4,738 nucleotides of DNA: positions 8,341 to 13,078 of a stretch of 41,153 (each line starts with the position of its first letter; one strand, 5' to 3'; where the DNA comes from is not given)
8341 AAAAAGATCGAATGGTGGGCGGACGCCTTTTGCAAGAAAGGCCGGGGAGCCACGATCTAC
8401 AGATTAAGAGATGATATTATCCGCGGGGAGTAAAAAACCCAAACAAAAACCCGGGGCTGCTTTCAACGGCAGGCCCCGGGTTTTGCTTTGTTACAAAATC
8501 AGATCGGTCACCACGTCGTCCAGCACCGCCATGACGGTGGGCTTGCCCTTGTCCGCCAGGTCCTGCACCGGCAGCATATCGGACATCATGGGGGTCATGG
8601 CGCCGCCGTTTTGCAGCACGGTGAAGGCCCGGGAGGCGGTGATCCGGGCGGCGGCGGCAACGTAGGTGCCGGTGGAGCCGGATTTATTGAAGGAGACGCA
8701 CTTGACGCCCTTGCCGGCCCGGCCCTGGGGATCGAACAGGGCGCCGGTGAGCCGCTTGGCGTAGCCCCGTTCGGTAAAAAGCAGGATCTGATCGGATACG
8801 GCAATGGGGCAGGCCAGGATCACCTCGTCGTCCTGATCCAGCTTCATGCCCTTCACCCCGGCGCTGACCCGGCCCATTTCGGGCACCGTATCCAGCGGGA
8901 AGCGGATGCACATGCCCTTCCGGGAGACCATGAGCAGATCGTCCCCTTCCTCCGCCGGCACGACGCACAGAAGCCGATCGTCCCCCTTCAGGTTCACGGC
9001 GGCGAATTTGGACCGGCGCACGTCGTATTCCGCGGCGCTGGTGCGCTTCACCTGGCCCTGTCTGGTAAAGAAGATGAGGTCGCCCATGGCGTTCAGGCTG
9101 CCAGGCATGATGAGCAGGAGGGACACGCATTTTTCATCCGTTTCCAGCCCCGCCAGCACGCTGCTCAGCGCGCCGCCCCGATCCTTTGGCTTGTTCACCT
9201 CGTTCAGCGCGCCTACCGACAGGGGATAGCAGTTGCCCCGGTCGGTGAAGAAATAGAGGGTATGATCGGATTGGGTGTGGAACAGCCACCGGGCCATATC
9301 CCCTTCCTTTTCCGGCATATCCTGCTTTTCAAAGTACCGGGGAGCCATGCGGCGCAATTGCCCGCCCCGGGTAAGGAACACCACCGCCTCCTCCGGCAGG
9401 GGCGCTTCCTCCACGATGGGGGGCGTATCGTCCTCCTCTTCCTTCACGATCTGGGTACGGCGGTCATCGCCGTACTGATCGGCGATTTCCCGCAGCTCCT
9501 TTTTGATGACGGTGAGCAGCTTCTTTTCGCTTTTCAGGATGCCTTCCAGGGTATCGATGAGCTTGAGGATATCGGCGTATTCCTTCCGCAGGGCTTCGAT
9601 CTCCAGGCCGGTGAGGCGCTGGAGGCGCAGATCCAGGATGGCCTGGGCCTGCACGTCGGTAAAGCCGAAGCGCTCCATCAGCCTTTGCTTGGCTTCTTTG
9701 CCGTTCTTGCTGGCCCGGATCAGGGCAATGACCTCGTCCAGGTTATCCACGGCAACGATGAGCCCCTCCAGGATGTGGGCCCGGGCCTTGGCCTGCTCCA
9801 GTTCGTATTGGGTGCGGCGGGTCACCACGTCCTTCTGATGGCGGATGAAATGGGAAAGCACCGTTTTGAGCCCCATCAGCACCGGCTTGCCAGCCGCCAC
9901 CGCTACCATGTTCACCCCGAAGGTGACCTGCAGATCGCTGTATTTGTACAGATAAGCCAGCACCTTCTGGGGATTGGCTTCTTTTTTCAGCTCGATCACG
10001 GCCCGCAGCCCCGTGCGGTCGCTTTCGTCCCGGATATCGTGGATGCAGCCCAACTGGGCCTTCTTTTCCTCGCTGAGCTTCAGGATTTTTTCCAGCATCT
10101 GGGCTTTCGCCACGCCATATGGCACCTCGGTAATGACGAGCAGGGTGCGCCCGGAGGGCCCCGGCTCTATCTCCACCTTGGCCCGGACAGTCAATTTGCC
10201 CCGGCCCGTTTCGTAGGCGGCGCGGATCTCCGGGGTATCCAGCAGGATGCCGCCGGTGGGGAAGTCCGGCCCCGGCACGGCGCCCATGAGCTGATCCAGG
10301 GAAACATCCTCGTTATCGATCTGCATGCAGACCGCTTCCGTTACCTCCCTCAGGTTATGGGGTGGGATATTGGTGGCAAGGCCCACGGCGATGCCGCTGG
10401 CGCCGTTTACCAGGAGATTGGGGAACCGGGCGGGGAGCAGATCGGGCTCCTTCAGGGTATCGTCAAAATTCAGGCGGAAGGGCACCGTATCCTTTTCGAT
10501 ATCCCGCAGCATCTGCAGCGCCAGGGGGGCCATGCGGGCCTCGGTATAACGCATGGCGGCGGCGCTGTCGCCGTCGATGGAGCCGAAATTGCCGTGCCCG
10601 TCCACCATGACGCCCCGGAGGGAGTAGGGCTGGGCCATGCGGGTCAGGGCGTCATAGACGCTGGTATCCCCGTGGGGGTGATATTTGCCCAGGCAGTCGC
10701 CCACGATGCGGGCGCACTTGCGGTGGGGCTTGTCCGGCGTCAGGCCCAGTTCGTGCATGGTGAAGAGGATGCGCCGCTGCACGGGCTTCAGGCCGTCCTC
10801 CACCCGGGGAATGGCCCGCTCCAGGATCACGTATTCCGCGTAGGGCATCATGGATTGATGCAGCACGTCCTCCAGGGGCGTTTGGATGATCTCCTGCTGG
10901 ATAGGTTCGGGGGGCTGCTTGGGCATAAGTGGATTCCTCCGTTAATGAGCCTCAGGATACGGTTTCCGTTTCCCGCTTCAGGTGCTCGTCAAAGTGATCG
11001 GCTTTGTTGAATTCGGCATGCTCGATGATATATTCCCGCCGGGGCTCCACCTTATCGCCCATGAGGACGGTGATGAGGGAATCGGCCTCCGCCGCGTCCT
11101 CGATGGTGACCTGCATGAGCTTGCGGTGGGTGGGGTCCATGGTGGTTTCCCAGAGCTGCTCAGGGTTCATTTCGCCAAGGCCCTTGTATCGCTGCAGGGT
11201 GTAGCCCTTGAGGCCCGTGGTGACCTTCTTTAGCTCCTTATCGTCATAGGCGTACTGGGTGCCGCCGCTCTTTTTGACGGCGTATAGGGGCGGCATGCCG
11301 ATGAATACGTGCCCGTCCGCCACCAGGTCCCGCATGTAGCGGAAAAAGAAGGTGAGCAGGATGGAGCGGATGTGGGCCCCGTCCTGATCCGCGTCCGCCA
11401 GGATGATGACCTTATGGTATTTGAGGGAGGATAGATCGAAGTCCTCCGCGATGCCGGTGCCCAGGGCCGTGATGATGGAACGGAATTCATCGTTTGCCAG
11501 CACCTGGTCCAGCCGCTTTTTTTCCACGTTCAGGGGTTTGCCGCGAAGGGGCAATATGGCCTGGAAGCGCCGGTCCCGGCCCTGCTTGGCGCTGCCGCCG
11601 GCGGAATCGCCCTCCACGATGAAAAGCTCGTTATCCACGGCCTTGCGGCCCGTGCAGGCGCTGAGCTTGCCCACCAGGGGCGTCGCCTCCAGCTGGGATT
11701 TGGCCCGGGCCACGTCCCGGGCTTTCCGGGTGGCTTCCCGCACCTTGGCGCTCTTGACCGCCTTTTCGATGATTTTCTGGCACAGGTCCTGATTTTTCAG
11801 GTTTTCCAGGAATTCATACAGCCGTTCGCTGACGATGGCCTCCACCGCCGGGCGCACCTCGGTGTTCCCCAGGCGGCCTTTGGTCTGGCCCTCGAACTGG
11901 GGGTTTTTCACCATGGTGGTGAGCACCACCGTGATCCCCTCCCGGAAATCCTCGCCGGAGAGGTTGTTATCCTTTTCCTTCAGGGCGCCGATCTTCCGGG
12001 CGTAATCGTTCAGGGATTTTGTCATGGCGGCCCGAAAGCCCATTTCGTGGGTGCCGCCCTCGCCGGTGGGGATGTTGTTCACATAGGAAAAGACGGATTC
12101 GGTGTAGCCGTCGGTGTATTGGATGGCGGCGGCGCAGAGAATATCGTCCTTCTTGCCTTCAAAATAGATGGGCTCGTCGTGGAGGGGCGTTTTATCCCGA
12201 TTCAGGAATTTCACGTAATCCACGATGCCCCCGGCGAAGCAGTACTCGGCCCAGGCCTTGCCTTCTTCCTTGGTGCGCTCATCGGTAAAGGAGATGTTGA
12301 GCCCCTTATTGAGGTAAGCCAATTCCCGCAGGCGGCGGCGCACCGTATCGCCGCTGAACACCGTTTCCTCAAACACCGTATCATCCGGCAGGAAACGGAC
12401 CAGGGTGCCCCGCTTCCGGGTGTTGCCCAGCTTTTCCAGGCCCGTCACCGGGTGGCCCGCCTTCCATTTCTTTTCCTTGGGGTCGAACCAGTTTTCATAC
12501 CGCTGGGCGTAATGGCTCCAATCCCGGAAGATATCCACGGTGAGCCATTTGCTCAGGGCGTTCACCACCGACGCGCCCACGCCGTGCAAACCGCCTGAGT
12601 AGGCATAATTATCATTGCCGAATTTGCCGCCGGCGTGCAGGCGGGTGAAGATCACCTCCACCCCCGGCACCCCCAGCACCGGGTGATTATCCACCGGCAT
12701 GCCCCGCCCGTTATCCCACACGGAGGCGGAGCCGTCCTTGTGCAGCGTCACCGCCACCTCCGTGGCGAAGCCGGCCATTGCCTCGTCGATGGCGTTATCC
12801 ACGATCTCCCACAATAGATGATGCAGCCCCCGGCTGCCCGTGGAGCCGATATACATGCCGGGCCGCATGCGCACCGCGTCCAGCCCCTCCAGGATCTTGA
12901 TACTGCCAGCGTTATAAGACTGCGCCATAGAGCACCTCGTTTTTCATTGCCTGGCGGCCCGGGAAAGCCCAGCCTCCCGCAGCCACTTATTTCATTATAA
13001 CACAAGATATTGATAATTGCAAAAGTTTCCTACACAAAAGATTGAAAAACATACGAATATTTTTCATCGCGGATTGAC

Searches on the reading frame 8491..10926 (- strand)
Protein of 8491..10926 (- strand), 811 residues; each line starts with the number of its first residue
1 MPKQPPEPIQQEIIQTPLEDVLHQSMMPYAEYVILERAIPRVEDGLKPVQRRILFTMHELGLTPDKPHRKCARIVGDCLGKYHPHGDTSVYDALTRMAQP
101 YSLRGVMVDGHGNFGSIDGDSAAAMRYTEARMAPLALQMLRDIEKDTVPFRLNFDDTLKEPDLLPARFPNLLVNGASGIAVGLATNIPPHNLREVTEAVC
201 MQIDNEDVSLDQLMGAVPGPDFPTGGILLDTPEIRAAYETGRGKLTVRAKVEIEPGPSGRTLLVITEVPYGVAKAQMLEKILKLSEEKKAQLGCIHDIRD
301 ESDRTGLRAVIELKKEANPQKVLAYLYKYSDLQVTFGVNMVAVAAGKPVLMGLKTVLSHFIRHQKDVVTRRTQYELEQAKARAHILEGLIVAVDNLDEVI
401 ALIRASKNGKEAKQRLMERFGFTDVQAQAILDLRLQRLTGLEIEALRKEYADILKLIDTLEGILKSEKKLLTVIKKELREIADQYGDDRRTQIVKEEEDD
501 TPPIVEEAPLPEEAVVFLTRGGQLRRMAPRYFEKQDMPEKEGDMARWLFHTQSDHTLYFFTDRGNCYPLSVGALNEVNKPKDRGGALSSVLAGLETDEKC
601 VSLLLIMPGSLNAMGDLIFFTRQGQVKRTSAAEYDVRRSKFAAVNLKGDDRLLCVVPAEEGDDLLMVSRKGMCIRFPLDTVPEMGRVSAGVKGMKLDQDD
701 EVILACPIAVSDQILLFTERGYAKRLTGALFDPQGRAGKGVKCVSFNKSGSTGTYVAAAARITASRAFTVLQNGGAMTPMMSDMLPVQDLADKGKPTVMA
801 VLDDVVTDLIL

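Call 4: search_protein_families(library=ncbifam, proteins=[window:8491-10926:-], max_evalue=0.01)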
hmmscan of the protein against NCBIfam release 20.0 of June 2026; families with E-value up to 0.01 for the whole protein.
window:8491-10926:- (811 aa): 10 families
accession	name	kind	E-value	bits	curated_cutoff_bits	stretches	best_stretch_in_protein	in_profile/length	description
NF004043.1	PRK05560.1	equivalog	9.8e-267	887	902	1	13-786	2-772/798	DNA gyrase subunit A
TIGR01063.1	gyrA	equivalog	2.2e-259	862.7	877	1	14-774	2-761/800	DNA topoisomerase (ATP-hydrolyzing) subunit A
NF010586.0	PRK13979.1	equivalog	3.2e-245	816.3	1475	2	8-654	8-661/957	DNA topoisomerase IV subunit A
NF004044.1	PRK05561.1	subfamily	4.2e-241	802.6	654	1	17-708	1-685/738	DNA topoisomerase (ATP-hydrolyzing)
TIGR01061.1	parC_Gpos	equivalog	2.7e-219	730.3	813.25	1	13-745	1-731/737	DNA topoisomerase IV subunit A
NF038098.1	GyrA_w_intein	exception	2.7e-202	674.8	1850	2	128-777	538-1192/1232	intein-containing DNA gyrase subunit A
TIGR01062.1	parC_Gneg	equivalog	3e-169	564.5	628.9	1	15-686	3-661/735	DNA topoisomerase IV subunit A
NF007209.0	PRK09631.1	equivalog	9.2e-75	252.5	644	1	18-500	4-462/635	DNA topoisomerase IV subunit A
NF009397.0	PRK12758.1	equivalog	1.9e-72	244.5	780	1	10-493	15-476/870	DNA gyrase/topoisomerase IV subunit A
NF007208.0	PRK09630.1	equivalog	2.4e-52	178.4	598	1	19-376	5-328/479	DNA topoisomerase IV subunit A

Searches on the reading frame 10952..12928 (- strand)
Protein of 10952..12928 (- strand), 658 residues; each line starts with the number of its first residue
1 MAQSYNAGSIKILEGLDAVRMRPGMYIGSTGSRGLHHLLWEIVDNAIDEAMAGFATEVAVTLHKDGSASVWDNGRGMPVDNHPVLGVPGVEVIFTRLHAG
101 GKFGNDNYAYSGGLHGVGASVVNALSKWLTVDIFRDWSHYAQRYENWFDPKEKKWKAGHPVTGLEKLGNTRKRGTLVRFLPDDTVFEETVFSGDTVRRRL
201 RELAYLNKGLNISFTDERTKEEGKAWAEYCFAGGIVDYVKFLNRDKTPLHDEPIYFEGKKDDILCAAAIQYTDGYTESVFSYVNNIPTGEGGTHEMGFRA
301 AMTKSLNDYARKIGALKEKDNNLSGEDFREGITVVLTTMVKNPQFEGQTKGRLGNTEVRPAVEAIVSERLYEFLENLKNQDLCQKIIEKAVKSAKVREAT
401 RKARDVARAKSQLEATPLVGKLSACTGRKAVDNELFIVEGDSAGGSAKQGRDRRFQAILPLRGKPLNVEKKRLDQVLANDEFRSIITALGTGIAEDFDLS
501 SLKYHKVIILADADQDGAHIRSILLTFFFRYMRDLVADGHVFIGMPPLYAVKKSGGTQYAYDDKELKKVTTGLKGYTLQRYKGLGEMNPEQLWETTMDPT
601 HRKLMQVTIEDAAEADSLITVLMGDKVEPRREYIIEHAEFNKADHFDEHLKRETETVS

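Call 4: search_protein_families(library=ncbifam, proteins=[window:10952-12928:-], max_evalue=0.01)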
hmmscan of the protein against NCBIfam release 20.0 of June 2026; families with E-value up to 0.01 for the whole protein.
window:10952-12928:- (658 aa): 5 families
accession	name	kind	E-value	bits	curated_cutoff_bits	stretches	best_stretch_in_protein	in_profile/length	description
NF004189.0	PRK05644.1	subfamily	7.4e-274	910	740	1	2-640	7-635/641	DNA gyrase subunit B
NF011501.0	PRK14939.1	subfamily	2.5e-267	889.5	796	2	2-569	7-559/803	DNA gyrase subunit B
TIGR01059.1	gyrB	equivalog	7.7e-261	867.1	882.4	1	5-638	1-631/639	DNA topoisomerase (ATP-hydrolyzing) subunit B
TIGR01058.1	parE_Gpos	equivalog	9.9e-244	810.4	899.95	1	1-642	1-631/637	DNA topoisomerase IV subunit B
TIGR01055.1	parE_Gneg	equivalog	6.5e-178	593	723.35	1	3-637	2-621/625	DNA topoisomerase IV subunit B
